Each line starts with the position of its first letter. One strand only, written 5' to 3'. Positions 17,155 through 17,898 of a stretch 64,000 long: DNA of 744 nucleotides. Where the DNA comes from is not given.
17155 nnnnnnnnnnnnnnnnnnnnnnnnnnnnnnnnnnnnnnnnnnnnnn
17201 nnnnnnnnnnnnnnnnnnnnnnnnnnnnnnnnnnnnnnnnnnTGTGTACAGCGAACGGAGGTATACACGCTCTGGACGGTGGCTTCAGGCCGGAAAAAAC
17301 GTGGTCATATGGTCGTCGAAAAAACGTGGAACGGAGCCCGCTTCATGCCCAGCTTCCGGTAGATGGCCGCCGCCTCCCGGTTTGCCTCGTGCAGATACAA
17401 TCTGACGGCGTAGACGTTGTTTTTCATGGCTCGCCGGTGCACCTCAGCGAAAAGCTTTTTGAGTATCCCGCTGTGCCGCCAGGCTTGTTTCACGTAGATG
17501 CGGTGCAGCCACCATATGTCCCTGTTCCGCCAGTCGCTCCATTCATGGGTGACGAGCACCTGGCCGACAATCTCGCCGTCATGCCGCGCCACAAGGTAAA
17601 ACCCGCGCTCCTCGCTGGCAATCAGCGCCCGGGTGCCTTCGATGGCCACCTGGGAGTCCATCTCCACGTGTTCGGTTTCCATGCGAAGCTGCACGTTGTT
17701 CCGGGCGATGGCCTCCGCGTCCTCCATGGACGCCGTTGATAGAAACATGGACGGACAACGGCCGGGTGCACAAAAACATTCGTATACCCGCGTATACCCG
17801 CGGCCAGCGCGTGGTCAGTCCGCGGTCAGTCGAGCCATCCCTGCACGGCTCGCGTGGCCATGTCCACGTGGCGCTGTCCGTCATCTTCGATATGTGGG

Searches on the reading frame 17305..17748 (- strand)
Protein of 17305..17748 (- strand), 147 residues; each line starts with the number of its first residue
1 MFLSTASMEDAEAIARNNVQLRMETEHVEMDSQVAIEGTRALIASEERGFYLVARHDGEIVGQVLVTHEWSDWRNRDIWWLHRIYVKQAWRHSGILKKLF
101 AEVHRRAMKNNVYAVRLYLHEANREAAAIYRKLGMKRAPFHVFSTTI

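Call 93: search_protein_families(library=pfam, proteins=[window:17305-17748:-], max_evalue=0.001)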
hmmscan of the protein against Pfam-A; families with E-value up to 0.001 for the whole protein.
window:17305-17748:- (147 aa): 4 families
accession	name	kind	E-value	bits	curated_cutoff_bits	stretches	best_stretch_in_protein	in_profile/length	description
PF00583.31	Acetyltransf_1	-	2.5e-13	50.8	20.7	1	44-135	28-116/116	Acetyltransferase (GNAT) family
PF13508.13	Acetyltransf_7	-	6.4e-12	46.1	27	1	48-134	2-81/84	Acetyltransferase (GNAT) domain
PF13673.13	Acetyltransf_10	-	6.3e-09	36.3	23.6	1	33-137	16-109/128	Acetyltransferase (GNAT) domain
PF13302.13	Acetyltransf_3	-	9.1e-05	23.6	25.4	1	3-136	4-138/138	Acetyltransferase (GNAT) domain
